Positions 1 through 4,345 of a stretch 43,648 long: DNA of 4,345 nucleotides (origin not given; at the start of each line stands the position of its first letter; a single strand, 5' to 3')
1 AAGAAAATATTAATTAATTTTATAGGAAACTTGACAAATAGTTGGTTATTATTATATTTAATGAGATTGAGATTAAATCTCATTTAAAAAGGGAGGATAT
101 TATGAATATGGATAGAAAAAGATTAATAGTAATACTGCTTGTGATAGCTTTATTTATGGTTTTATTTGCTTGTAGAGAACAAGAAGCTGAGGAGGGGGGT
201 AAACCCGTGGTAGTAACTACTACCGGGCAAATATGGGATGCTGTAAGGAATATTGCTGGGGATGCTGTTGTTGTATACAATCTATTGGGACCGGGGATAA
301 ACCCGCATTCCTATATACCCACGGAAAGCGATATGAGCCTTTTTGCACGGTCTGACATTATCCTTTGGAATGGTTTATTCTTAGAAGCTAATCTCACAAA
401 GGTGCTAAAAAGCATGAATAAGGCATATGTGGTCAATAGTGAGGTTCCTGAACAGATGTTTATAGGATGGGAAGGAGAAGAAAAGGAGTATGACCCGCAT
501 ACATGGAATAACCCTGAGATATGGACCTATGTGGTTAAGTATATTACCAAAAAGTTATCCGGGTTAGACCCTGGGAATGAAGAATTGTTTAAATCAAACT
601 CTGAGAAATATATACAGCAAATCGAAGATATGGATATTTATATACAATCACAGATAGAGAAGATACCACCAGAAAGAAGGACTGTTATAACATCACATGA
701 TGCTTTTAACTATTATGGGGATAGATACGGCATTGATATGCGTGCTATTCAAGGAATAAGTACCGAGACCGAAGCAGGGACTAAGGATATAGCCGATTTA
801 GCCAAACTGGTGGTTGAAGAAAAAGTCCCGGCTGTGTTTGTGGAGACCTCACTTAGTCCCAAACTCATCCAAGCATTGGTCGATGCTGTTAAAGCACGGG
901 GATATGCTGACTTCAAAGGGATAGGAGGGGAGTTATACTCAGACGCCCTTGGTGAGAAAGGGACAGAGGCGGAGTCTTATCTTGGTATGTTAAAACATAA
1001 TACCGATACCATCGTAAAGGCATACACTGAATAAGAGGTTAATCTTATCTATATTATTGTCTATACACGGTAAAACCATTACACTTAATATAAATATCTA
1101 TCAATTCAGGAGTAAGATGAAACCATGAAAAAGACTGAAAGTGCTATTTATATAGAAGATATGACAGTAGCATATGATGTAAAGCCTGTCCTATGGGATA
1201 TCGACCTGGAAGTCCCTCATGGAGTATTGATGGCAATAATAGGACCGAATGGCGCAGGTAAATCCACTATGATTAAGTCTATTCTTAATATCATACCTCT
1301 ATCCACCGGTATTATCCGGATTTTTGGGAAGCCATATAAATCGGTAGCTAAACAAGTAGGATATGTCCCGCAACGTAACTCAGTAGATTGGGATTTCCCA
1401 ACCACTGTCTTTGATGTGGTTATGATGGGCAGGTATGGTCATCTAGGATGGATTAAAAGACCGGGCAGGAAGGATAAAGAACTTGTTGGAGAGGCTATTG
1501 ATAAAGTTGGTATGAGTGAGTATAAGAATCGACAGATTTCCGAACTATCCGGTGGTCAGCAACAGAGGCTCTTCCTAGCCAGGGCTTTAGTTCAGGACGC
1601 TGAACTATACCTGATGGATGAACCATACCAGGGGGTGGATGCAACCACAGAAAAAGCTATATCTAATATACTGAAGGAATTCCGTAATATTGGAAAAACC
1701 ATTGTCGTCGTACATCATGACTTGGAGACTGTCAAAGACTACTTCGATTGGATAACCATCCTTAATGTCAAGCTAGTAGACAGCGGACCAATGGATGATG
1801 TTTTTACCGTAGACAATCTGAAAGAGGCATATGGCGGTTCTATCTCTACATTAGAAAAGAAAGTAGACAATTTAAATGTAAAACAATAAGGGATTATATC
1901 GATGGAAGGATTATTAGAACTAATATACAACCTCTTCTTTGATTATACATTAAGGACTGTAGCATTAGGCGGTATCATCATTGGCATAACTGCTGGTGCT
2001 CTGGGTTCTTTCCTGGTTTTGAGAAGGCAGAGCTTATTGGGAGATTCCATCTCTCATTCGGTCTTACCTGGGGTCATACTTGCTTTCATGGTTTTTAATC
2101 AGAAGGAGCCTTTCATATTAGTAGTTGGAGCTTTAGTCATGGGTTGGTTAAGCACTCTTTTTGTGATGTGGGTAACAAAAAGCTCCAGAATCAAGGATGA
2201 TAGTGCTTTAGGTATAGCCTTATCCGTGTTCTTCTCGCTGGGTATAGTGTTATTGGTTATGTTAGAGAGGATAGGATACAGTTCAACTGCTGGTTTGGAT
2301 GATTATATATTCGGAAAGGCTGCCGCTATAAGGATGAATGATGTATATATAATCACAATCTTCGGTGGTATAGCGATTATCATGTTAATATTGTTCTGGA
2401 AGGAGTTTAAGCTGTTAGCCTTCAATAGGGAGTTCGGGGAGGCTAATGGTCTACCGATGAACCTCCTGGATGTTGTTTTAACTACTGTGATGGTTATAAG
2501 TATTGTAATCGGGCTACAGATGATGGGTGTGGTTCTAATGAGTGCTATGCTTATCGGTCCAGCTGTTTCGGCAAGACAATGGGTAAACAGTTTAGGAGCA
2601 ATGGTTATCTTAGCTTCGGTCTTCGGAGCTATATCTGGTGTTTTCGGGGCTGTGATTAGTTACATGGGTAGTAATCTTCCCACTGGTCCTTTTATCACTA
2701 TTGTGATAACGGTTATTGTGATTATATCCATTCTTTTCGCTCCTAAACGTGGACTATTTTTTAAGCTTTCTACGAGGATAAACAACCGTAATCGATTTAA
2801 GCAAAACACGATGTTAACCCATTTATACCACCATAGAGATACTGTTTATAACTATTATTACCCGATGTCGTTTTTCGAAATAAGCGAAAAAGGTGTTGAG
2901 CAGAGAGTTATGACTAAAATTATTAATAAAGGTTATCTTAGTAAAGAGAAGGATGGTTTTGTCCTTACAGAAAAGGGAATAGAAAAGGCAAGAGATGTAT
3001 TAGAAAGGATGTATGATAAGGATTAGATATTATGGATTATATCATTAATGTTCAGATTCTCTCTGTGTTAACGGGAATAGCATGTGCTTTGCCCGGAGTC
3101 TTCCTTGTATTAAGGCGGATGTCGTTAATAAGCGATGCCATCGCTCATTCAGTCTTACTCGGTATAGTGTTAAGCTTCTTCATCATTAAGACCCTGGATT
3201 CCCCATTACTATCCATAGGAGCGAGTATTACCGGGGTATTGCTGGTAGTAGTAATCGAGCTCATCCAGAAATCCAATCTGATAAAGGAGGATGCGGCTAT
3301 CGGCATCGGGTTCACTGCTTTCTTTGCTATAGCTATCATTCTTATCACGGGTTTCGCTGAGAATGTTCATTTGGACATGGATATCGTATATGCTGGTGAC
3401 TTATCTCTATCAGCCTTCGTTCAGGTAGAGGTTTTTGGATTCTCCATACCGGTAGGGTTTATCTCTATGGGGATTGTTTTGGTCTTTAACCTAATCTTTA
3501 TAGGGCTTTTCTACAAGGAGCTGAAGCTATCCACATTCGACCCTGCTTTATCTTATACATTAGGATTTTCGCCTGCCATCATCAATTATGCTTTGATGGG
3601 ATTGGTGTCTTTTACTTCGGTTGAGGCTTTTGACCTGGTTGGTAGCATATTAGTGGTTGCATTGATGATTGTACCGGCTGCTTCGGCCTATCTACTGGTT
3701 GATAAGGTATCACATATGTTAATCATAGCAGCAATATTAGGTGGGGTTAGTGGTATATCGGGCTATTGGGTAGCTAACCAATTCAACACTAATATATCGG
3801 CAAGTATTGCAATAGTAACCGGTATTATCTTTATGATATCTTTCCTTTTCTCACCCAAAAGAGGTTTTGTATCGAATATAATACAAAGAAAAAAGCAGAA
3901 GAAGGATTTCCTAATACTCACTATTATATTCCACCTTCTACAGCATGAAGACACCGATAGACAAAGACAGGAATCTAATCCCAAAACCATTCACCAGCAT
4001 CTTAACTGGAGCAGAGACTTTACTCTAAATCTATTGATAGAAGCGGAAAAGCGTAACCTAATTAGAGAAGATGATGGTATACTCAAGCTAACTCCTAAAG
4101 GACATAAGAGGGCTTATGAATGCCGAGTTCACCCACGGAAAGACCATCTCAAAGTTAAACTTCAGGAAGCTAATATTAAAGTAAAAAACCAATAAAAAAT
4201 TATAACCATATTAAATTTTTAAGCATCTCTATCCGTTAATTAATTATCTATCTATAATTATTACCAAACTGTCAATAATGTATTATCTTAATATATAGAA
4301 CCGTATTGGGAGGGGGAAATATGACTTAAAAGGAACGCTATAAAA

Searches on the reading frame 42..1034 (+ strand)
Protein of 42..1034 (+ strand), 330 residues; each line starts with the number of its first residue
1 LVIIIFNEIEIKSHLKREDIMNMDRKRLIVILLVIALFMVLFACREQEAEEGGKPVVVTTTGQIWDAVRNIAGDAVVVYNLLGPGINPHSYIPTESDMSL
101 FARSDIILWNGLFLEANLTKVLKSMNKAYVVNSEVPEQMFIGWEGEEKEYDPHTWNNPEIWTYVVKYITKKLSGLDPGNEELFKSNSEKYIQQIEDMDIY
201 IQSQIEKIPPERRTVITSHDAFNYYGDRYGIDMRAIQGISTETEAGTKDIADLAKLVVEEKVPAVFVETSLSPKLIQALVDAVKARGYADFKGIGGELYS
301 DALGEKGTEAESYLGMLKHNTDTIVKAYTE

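Call 39: search_protein_families(library=pfam, proteins=[window:42-1034:+], max_evalue=0.00001)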
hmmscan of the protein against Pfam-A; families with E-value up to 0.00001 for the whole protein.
window:42-1034:+ (330 aa): 1 family
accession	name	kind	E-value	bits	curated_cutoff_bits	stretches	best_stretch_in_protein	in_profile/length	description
PF01297.22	ZnuA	-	4.7e-76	256.2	29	1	57-327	1-263/263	Zinc-uptake complex component A periplasmic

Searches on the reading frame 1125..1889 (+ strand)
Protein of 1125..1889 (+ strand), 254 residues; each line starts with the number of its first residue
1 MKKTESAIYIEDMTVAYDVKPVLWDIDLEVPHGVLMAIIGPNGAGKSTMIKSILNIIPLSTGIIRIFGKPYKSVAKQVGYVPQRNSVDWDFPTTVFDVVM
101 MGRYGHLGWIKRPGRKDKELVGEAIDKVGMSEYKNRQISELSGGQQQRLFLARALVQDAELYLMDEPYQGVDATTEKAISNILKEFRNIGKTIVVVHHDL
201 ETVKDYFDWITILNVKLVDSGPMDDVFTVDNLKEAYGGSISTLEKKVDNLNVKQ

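Call 39: search_protein_families(library=pfam, proteins=[window:1125-1889:+], max_evalue=0.00001)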
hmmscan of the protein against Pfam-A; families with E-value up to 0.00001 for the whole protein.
window:1125-1889:+ (254 aa): 3 families
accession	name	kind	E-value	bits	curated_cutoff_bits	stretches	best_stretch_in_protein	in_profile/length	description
PF00005.33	ABC_tran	-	4.4e-28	99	25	1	25-168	3-136/137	ABC transporter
PF13304.12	AAA_21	-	4e-10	40.7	27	0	35-79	1-51/304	AAA domain, putative AbiEii toxin, Type IV TA system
PF02463.25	SMC_N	-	7.4e-09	35.8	40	0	138-199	134-199/220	RecF/RecN/SMC N terminal domain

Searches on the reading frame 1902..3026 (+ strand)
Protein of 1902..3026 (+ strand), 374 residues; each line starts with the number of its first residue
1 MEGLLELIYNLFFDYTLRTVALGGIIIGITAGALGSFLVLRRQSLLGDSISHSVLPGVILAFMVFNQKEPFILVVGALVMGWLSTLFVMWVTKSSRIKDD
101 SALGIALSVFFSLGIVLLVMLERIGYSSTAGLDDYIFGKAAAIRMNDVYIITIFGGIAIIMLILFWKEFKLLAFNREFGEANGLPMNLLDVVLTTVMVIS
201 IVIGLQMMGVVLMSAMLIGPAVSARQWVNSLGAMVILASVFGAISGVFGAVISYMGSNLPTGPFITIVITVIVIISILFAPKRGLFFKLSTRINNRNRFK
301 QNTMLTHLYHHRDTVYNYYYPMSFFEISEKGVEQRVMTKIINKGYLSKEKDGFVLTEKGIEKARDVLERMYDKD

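Call 39: search_protein_families(library=pfam, proteins=[window:1902-3026:+], max_evalue=0.00001)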
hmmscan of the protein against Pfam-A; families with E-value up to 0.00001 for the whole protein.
window:1902-3026:+ (374 aa): 2 families
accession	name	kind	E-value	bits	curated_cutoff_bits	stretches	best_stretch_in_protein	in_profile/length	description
PF00950.22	ABC-3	-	1.3e-67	228.4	20.1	1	16-279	4-257/258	ABC 3 transport family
PF01032.23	FecCD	-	1.9e-07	30.9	26.5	1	56-275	85-307/311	FecCD transport family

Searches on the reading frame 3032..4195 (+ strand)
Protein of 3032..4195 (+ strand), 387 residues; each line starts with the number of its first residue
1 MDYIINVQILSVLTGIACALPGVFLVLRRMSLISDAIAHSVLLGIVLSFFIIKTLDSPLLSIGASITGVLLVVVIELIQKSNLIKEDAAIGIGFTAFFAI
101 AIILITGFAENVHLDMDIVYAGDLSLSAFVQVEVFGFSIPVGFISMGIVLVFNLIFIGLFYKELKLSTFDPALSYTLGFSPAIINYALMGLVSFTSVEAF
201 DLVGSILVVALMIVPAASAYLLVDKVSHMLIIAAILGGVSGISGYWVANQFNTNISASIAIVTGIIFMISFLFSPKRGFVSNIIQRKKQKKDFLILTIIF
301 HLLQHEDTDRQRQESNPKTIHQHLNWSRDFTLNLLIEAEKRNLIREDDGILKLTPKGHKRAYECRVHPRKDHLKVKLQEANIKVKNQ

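Call 39: search_protein_families(library=pfam, proteins=[window:3032-4195:+], max_evalue=0.00001)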
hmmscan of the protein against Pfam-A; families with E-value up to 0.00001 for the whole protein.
window:3032-4195:+ (387 aa): 1 family
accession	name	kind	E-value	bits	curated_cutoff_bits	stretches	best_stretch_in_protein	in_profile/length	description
PF00950.22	ABC-3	-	1.9e-46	159.1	20.1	1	2-273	3-257/258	ABC 3 transport family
